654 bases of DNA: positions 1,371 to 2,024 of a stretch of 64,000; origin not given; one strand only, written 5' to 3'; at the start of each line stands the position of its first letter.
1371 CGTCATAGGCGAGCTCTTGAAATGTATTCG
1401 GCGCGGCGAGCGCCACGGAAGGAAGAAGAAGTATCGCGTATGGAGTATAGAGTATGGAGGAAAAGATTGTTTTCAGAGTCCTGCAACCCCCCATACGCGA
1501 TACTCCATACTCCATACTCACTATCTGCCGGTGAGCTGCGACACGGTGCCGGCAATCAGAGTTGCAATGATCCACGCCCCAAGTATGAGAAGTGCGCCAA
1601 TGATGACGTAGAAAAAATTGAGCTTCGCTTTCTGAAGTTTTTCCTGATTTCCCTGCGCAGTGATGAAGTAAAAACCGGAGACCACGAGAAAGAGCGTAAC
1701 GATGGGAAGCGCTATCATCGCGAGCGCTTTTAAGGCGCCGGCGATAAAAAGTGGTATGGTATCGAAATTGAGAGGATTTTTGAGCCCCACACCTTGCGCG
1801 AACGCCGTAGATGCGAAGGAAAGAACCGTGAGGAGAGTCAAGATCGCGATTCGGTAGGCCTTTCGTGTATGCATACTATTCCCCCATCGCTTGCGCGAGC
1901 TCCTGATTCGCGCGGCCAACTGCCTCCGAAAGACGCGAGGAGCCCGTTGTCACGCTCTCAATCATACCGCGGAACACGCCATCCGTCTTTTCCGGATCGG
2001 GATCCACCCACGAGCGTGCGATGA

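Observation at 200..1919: Tandem cluster of three paralogous small secreted two-helix proteins (candidate VirB2/TrbC-like pilins) plus a 4-TM protein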

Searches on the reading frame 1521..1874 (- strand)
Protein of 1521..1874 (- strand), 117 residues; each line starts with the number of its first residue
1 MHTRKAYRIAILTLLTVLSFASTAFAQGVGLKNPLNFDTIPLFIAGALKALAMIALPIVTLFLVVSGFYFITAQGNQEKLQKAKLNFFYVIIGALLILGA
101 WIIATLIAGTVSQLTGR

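Call 3: search_protein_families(library=pfam, proteins=[window:1521-1874:-], max_evalue=1)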
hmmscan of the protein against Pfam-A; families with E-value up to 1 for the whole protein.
window:1521-1874:- (117 aa): 4 families
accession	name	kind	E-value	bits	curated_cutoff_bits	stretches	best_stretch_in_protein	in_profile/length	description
PF18895.5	T4SS_pilin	-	3e-08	34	26.6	1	38-107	3-71/71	Type IV secretion system pilin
PF04956.18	TrbC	-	1.3e-05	25.7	27.9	1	4-106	8-97/98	TrbC/VIRB2 pilin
PF17368.7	YwcE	-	0.11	13.6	25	1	40-92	14-66/85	Spore morphogenesis and germination YwcE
PF22954.2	DUF7027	-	0.38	11.1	27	1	48-110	3-61/100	Domain of unknown function (DUF7027)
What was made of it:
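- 1521..1874 (-): D: canonical TrbC/VirB2-like pilin (117 aa): signal peptide (AFA|QG), then a mature protein of about 91 aa with two helices of about 36 residues and a basic loop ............. PF18895 34 bits; TrbC 25.7 bits, E=1.3e-5 (call 3).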

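Call 4: search_protein_families(library=ncbifam, proteins=[window:1521-1874:-], max_evalue=1)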
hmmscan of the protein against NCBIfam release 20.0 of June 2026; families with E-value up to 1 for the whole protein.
window:1521-1874:- (117 aa): 2 families
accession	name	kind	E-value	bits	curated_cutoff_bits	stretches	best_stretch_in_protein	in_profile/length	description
NF045849.1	ICE_MMCAP2_0565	equivalog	1.3e-05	24.8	40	1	39-111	8-80/80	Mbov_0395 family pilin-like conjugal transfer protein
NF038378.1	DNZ54_00345_fm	subfamily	0.39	10.9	40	1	41-110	25-92/124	DNZ54_00345 family protein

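Call 7: find_encoding_contigs(protein=window:1521-1874:-, flank=10000, max_places=6)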
Protein window:1521-1874:- (117 aa): 6 contigs read that carry it; 5 places shown.
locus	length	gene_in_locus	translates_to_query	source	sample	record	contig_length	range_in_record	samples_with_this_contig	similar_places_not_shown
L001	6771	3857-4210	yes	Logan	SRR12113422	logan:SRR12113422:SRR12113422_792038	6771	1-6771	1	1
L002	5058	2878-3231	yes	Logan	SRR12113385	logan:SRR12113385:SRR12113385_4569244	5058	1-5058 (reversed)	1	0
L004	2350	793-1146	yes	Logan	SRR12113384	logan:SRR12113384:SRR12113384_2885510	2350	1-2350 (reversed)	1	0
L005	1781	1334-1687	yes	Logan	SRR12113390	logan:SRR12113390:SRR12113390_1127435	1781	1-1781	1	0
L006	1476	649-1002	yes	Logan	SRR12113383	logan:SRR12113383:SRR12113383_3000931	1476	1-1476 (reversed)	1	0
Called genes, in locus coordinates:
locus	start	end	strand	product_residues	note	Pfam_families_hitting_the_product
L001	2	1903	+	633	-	?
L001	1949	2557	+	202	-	PF13489:Methyltransf_23 (weak), PF01209:Ubie_methyltran, PF13847:Methyltransf_31, PF08241:Methyltransf_11, PF08242:Methyltransf_12, PF13649:Methyltransf_25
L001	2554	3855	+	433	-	PF01547:SBP_bac_1, PF13416:SBP_bac_8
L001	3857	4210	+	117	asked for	PF04956:TrbC (weak), PF18895:T4SS_pilin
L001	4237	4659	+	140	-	-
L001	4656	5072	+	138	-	-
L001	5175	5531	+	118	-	PF18895:T4SS_pilin (weak)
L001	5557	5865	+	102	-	-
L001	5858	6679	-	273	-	PF01063:Aminotran_4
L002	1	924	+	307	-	?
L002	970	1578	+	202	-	PF13489:Methyltransf_23 (weak), PF01209:Ubie_methyltran, PF13847:Methyltransf_31, PF08241:Methyltransf_11, PF08242:Methyltransf_12, PF13649:Methyltransf_25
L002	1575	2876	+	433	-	PF01547:SBP_bac_1, PF13416:SBP_bac_8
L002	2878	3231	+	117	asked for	PF04956:TrbC (weak), PF18895:T4SS_pilin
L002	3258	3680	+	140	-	-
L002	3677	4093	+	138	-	-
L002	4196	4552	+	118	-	PF18895:T4SS_pilin (weak)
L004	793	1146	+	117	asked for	PF04956:TrbC (weak), PF18895:T4SS_pilin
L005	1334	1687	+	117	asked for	PF04956:TrbC (weak), PF18895:T4SS_pilin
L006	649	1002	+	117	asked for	PF04956:TrbC (weak), PF18895:T4SS_pilin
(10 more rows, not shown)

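Call 31: search_solved_structures(query=A2, max_evalue=10, show_alignments=3)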
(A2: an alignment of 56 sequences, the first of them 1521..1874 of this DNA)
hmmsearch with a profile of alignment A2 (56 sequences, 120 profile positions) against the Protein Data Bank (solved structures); distinct sequences matched with E-value up to 10: 0.

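Call 33: find_homologous_proteins(query=A2, max_evalue=0.001)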
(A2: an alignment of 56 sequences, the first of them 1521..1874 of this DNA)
Query A2 (56 sequences) (117 aa, profile of the alignment): 892 proteins with E <= 0.001 among 8000 candidates; the best 120 are listed.
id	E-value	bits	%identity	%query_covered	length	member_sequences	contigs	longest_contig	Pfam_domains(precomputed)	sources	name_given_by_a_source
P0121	2.3e-47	178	64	97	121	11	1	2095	PF18895.6,PF04956.19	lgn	-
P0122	2.5e-46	174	61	97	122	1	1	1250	PF18895.6,PF04956.19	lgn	-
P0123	3.2e-46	174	58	98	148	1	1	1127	PF18895.6,PF04956.19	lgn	-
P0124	3.2e-46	174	62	95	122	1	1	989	PF18895.6,PF04956.19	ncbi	-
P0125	4.0e-46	174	61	97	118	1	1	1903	PF18895.6,PF04956.19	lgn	-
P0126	4.0e-46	174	60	100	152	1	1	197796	PF18895.6,PF04956.19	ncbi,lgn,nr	ncbi:MAG: pilin [bacterium]|nr:pilin [bacterium]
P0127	4.9e-46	174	69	86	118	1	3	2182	PF18895.6,PF04956.19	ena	-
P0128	5.7e-46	173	61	99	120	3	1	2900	PF18895.6,PF04956.19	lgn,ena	-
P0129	5.8e-46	173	58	97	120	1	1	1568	PF18895.6,PF04956.19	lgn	-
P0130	5.9e-46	173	63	92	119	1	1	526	PF18895.6,PF04956.19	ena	-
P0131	7.1e-46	173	71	76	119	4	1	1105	PF18895.6,PF04956.19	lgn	-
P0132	7.5e-46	173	63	96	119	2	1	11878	PF18895.6,PF04956.19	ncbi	-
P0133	7.7e-46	173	56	98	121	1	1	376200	PF18895.6,PF04956.19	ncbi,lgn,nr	ncbi:hypothetical protein HY971_01460 [Candidatus Kaiserbacteria bacterium]|nr:hypothetical protein 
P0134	8.1e-46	173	68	97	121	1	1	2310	PF18895.6,PF04956.19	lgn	-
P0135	1.0e-45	173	58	97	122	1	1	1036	PF18895.6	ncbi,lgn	-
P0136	1.1e-45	172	63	95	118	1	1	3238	PF18895.6,PF04956.19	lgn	-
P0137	1.1e-45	172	72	75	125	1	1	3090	PF18895.6,PF04956.19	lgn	-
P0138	1.2e-45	172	68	86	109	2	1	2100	PF18895.6,PF04956.19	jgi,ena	-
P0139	1.3e-45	172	67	91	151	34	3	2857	PF18895.6,PF04956.19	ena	-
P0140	1.4e-45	172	70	75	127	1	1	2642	PF18895.6,PF04956.19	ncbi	-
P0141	1.6e-45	172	65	91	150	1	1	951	PF18895.6,PF04956.19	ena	-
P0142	1.6e-45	172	57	100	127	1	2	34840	PF18895.6,PF04956.19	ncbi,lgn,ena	-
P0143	1.6e-45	172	60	100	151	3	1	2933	PF18895.6,PF04956.19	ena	-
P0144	1.7e-45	172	61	92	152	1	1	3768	PF18895.6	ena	-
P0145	2.2e-45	171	62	86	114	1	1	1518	PF18895.6,PF04956.19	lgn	-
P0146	2.6e-45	171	60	97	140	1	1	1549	PF18895.6,PF04956.19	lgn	-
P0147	2.6e-45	171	67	83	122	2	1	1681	PF18895.6,PF04956.19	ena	-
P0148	3.1e-45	171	64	97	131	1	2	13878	PF18895.6,PF04956.19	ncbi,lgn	-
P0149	3.1e-45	171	65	94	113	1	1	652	PF18895.6,PF04956.19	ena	-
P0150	3.6e-45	171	69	79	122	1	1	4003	PF18895.6,PF04956.19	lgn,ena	-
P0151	3.7e-45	171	58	96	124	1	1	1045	PF18895.6,PF04956.19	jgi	jgi:hypothetical protein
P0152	3.8e-45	171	61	94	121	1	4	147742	PF18895.6,PF04956.19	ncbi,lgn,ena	-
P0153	3.8e-45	171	74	83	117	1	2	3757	PF18895.6,PF04956.19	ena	-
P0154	3.9e-45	171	74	75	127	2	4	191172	PF18895.6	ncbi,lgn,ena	-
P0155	4.1e-45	171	63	97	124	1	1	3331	PF18895.6,PF04956.19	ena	-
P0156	4.8e-45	170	62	97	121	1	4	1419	PF18895.6,PF04956.19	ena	-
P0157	5.0e-45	170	70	82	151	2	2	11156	PF18895.6,PF04956.19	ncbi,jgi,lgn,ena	-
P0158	5.6e-45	170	72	75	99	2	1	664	PF18895.6,PF04956.19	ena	-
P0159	6.0e-45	170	61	94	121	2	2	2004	PF18895.6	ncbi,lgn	-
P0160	6.2e-45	170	72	95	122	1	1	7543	PF18895.6,PF04956.19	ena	-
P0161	8.1e-45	170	56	99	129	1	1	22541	PF18895.6,PF04956.19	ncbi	-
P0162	8.4e-45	170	58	86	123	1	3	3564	PF18895.6,PF04956.19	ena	-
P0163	1.0e-44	169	63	79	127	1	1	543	PF18895.6,PF04956.19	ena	-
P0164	1.0e-44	169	74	97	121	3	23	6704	PF18895.6,PF04956.19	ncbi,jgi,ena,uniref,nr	ncbi:hypothetical protein A3C21_02040 [Candidatus Kaiserbacteria bacterium RIFCSPHIGHO2_02_FULL_59_2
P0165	1.0e-44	169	71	99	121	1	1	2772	PF18895.6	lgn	-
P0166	1.2e-44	169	62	97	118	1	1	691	PF18895.6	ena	-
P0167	1.2e-44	169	61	81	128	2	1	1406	PF18895.6,PF04956.19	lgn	-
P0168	1.3e-44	169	65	95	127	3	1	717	PF18895.6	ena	-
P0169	1.3e-44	169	66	66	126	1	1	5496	PF18895.6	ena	-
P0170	1.3e-44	169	56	100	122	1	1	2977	PF18895.6,PF04956.19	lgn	-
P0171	1.3e-44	169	65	83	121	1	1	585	PF18895.6,PF04956.19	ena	-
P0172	1.7e-44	169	70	74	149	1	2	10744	PF18895.6,PF04956.19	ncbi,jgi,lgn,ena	-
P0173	1.7e-44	169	64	89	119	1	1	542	PF18895.6,PF04956.19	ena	-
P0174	1.9e-44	168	67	77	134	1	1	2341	PF18895.6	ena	-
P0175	1.9e-44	168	61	90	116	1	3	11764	PF18895.6,PF04956.19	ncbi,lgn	-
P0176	2.0e-44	168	64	79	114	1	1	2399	PF18895.6,PF04956.19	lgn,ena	-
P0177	2.0e-44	168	69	79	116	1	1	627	PF18895.6,PF04956.19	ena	-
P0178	2.0e-44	168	68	76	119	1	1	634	PF18895.6,PF04956.19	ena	-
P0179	2.2e-44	168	65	84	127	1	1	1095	PF18895.6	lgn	-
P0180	2.3e-44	168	70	74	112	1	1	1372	PF18895.6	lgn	-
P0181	2.4e-44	168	70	73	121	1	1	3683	PF18895.6,PF04956.19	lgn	-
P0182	2.9e-44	168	70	77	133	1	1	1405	PF18895.6,PF04956.19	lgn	-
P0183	3.0e-44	168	69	80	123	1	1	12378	PF18895.6,PF04956.19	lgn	-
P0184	3.5e-44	168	65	74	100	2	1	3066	PF18895.6,PF04956.19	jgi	jgi:hypothetical protein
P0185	4.0e-44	167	81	79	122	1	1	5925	PF18895.6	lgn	-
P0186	4.1e-44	167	68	81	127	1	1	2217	PF18895.6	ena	-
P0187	5.0e-44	167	63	93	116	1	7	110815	PF18895.6,PF04956.19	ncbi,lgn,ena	-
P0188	5.3e-44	167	70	96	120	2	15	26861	PF18895.6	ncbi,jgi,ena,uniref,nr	ncbi:hypothetical protein A3A40_01265 [Candidatus Kaiserbacteria bacterium RIFCSPLOWO2_01_FULL_54_20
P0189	5.3e-44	167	58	98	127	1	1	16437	PF18895.6,PF04956.19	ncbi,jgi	ncbi:MAG: hypothetical protein RLZZ416_511 [Candidatus Parcubacteria bacterium]|jgi:hypothetical pro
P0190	5.3e-44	167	68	95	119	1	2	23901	PF18895.6,PF04956.19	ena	-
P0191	5.6e-44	167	58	98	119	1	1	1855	PF18895.6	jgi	jgi:hypothetical protein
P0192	5.7e-44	167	62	85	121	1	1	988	PF18895.6,PF04956.19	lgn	-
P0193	5.9e-44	167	60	95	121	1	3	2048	PF18895.6,PF04956.19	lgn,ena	-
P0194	6.0e-44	167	69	78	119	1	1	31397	PF18895.6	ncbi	-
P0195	6.0e-44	167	57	94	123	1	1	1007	PF18895.6,PF04956.19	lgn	-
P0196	6.1e-44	167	65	81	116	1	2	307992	PF18895.6,PF04956.19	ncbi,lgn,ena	-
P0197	6.3e-44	167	66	97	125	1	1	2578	PF18895.6,PF04956.19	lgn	-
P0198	7.0e-44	167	72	96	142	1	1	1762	PF18895.6,PF04956.19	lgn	-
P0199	7.4e-44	167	59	83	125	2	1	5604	PF18895.6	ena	-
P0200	7.5e-44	167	69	98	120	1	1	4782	PF18895.6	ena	-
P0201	7.8e-44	166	58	99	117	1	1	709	PF18895.6,PF04956.19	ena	-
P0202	8.1e-44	166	63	81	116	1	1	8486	PF18895.6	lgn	-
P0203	8.1e-44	166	63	85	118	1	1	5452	PF18895.6,PF04956.19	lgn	-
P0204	9.0e-44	166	70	96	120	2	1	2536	PF18895.6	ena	-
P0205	9.3e-44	166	60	100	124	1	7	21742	PF18895.6,PF04956.19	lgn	-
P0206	9.7e-44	166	59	97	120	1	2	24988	PF18895.6,PF04956.19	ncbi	-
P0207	9.8e-44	166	65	80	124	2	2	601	PF18895.6,PF04956.19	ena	-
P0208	1.0e-43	166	58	95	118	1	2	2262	PF18895.6,PF04956.19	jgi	jgi:hypothetical protein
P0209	1.0e-43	166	70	73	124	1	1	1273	PF18895.6,PF04956.19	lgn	-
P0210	1.1e-43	166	68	73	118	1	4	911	PF18895.6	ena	-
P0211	1.1e-43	166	68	79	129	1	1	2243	PF18895.6,PF04956.19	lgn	-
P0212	1.2e-43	166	64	79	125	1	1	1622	PF18895.6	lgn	-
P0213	1.2e-43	166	58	95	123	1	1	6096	PF18895.6,PF04956.19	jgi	jgi:hypothetical protein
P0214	1.3e-43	166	63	79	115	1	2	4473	PF18895.6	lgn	-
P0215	1.4e-43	166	76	100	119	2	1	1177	PF18895.6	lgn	-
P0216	1.5e-43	166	62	91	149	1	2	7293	PF18895.6,PF04956.19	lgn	-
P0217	1.5e-43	166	64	84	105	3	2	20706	PF18895.6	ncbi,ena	-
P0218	1.6e-43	165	66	82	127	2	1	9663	PF18895.6,PF04956.19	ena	-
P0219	1.6e-43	165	67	74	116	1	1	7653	PF18895.6,PF04956.19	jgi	jgi:uncharacterized BrkB/YihY/UPF0761 family membrane protein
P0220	1.7e-43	165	60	76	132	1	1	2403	PF18895.6,PF04956.19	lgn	-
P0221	1.7e-43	165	78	89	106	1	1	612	PF18895.6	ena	-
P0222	1.7e-43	165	68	96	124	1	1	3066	PF18895.6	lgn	-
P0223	1.7e-43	165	70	73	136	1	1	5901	PF18895.6,PF04956.19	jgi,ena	-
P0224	1.7e-43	165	62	75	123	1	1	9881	PF18895.6,PF04956.19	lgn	-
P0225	1.8e-43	165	57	97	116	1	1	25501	PF18895.6,PF04956.19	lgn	-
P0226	1.8e-43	165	71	96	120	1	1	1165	PF18895.6,PF04956.19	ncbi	-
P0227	2.1e-43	165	58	92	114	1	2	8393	PF18895.6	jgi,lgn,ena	-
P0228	2.5e-43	165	64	80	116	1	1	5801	PF18895.6,PF04956.19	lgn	-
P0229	2.5e-43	165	57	85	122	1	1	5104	PF18895.6,PF04956.19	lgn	-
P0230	2.8e-43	165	68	79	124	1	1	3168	PF18895.6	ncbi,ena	-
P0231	2.9e-43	165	73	96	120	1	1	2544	PF18895.6,PF04956.19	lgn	-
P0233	3.0e-43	165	66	77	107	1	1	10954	PF18895.6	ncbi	ncbi:MAG TPA: hypothetical protein VJH91_01900 [Candidatus Paceibacterota bacterium]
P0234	3.1e-43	165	76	84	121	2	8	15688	PF18895.6,PF04956.19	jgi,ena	-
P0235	3.1e-43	165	76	86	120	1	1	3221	PF18895.6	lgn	-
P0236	3.1e-43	165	54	96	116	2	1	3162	PF18895.6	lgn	-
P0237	3.2e-43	164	61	91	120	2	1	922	PF18895.6,PF04956.19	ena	-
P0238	3.2e-43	164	59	94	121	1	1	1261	PF18895.6,PF04956.19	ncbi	-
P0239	3.3e-43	164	67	80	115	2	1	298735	PF18895.6,PF04956.19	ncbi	-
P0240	3.5e-43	164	67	73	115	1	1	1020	PF18895.6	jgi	jgi:hypothetical protein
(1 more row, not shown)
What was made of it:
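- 1521..1874 (-): One ortholog is named 'pilin' by NCBI (P0126, call 33).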

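Call 45: predict_structure(alignment_id=A4)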
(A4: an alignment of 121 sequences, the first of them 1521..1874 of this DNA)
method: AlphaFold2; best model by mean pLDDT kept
length: 117 residues; sequences in the alignment: 121
mean_pLDDT: 82.9   pTM: 0.55
mean pLDDT of the five models: 82.9, 82.4, 82.1, 80.2, 79.4
residues with pLDDT >= 90: 55; 70-90: 39; 50-70: 21; < 50: 2
segments of 3 or more residues with pLDDT < 50: none
pLDDT, mean of each block of 10 residues (from residue 1): 71 82 60 58 85 94 96 93 96 96 89 71
secondary structure, 60 per line:
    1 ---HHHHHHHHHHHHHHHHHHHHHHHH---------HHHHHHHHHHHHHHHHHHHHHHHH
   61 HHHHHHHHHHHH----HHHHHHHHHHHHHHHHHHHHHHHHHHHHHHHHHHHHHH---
elements in order: H4-27 H37-72 H77-114
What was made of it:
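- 1521..1874 (-): AlphaFold2 gives helices 37-72 and 77-114, with pLDDT 85-96 (10-residue block means) over residues 41-110 (call 45).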

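Call 48: fold_search(model_id=the predicted structure, library=pdb)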
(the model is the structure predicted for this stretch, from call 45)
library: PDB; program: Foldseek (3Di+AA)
matches with E <= 10: 45; with E <= 0.001: 0
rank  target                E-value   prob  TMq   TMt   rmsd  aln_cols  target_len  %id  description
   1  3uul_A                1.6e+00  0.18  0.31  0.31  16.5       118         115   13  Crystal Structure of first N-terminal utrophin spectrin repeat (released 2012-09-19)
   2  1l6t_MODEL_1_A        2.2e+00  0.47  0.40  0.56   5.6        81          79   17  STRUCTURE OF ALA24/ASP61 TO ASP24/ASN61 SUBSTITUTED SUBUNIT C OF ESCHERICHIA COLI ATP SYNTHASE (released 2002-07-24)
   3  3uun_A                2.8e+00  0.28  0.45  0.46  15.9       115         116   11  Crystal Structure of N-terminal first spectrin repeat of dystrophin (released 2012-09-19)
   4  3uul_B                2.8e+00  0.14  0.33  0.33  16.5       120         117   13  Crystal Structure of first N-terminal utrophin spectrin repeat (released 2012-09-19)
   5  1k04                  2.8e+00  0.08  0.25  0.21  19.4       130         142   12  Crystal Structure of the Focal Adhesion Targeting Domain of Focal Adhesion Kinase (released 2002-01-30)
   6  3uun_B                3.6e+00  0.23  0.47  0.48  15.5       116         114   14  Crystal Structure of N-terminal first spectrin repeat of dystrophin (released 2012-09-19)
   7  3uum_A                3.6e+00  0.14  0.37  0.36  16.2       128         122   13  Crystal Structure of N-terminal first spectrin repeat of utrophin (released 2012-09-19)
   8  3tul_C                3.9e+00  0.38  0.57  0.52   8.8       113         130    9  Crystal structure of N-terminal region of Type III Secretion Major Translocator SipB (residues 82-226) (released 2012-02-15)
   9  5da9_A                3.9e+00  0.30  0.41  0.14   3.6        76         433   16  ATP-gamma-S bound Rad50 from Chaetomium thermophilum in complex with the Rad50-binding domain of Mre11 (released 2016-03-02)
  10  6ixg_B                3.9e+00  0.18  0.40  0.26   7.5       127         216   15  Crystal structure of native apo SH3BP5 (P41) (released 2019-03-20)
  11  3uum_B                4.1e+00  0.14  0.37  0.36  17.3       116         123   12  Crystal Structure of N-terminal first spectrin repeat of utrophin (released 2012-09-19)
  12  7w7z                  4.4e+00  0.11  0.35  0.29  18.5       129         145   12  Crystal Structure of human Focal Adhesion Targeting (FAT) domain of the Focal Adhesion Kinase (released 2022-12-21)
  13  4w4k_C                5.3e+00  0.18  0.39  0.53   4.1        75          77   12  Crystal structure of a PE25-PPE41 heterodimer from a type VII secretion system of M. tuberculosis (released 2014-10-01)
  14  5ew5_A                5.3e+00  0.13  0.35  0.11   4.7        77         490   12  Crystal Structure of Colicin E9 In Complex with Its Immunity Protein Im9 (released 2016-07-20)
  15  4w4l_A                6.0e+00  0.15  0.38  0.49   4.2        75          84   12  Crystal structure of EspG5 in complex with PE25 and PPE41 from the ESX-5 type VII secretion system of M. tuberculosis (released 2014-10-01)
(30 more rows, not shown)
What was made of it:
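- Tried and rejected: Foldseek of the D model against the PDB gave nothing significant (call 48).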

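Call 61: search_dna_similar(query=window:1521-1874:-, collection=plasmids, mode=protein, max_evalue=1, max_rows=25)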
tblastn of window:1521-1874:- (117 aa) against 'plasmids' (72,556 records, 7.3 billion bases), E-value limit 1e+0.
No match.
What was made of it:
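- Tried and rejected: tblastn of D against 72,556 plasmids found no match (call 61).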

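Call 62: search_protein_families(library=pfam, alignment_id=A2, max_evalue=0.001)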
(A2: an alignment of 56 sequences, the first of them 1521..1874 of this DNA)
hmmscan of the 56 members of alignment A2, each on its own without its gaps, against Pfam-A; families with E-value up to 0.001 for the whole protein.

A. member 1, window:1521-1874:- (117 aa): 2 families
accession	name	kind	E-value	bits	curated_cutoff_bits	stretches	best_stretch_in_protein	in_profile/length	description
PF18895.5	T4SS_pilin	-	3e-08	34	26.6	1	38-107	3-71/71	Type IV secretion system pilin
PF04956.18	TrbC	-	1.3e-05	25.7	27.9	1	4-106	8-97/98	TrbC/VIRB2 pilin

B. families by the number of members that match (of 56 scanned): 3 families
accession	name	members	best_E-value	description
PF18895.5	T4SS_pilin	56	1.1e-13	Type IV secretion system pilin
PF04956.18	TrbC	48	1.7e-10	TrbC/VIRB2 pilin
PF07786.18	HGSNAT_cat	2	0.00035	Heparan-alpha-glucosaminide N-acetyltransferase, catalytic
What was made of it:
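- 1521..1874 (-): 56 of 56 orthologs hit PF18895 and 48 of 56 hit TrbC (call 62).
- On TrbC/VirB2 pilin (PF04956): 48/56 orthologs hit at E<=1e-3, best 1.7e-10 (call 62).
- D is homologous to TrbC/VirB2 pilins (calls 3, 62).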

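Call 69: search_protein_representatives(alignment_id=A4)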
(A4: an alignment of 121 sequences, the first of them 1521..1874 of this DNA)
Query: 121 sequences, 122 profile positions. Proteins with E-value up to 0.001 (for the whole library): 12374; up to 1e-10: 3277; up to 1e-30: 24. The best 150 are listed.
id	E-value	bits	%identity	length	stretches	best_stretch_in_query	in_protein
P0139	6.1e-51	187.7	-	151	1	13-121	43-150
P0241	3.7e-45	169.0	-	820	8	52-105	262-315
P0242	4.8e-45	168.6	-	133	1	5-121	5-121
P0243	1.9e-44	166.8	-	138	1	12-120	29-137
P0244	2.4e-43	163.1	-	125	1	19-121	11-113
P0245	1.1e-42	161.1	-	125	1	12-121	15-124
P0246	1.6e-41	157.3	-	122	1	9-121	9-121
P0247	3.1e-40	153.1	-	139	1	10-121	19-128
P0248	2.5e-39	150.2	-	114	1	11-120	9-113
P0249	1.4e-38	147.8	-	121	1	17-120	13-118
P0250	1.4e-37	144.6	-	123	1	11-120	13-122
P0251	7.7e-37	142.2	-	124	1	12-121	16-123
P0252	1.8e-36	141.0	-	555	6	61-120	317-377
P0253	5.7e-36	139.4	-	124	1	18-121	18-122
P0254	7.3e-36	139.0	-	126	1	15-121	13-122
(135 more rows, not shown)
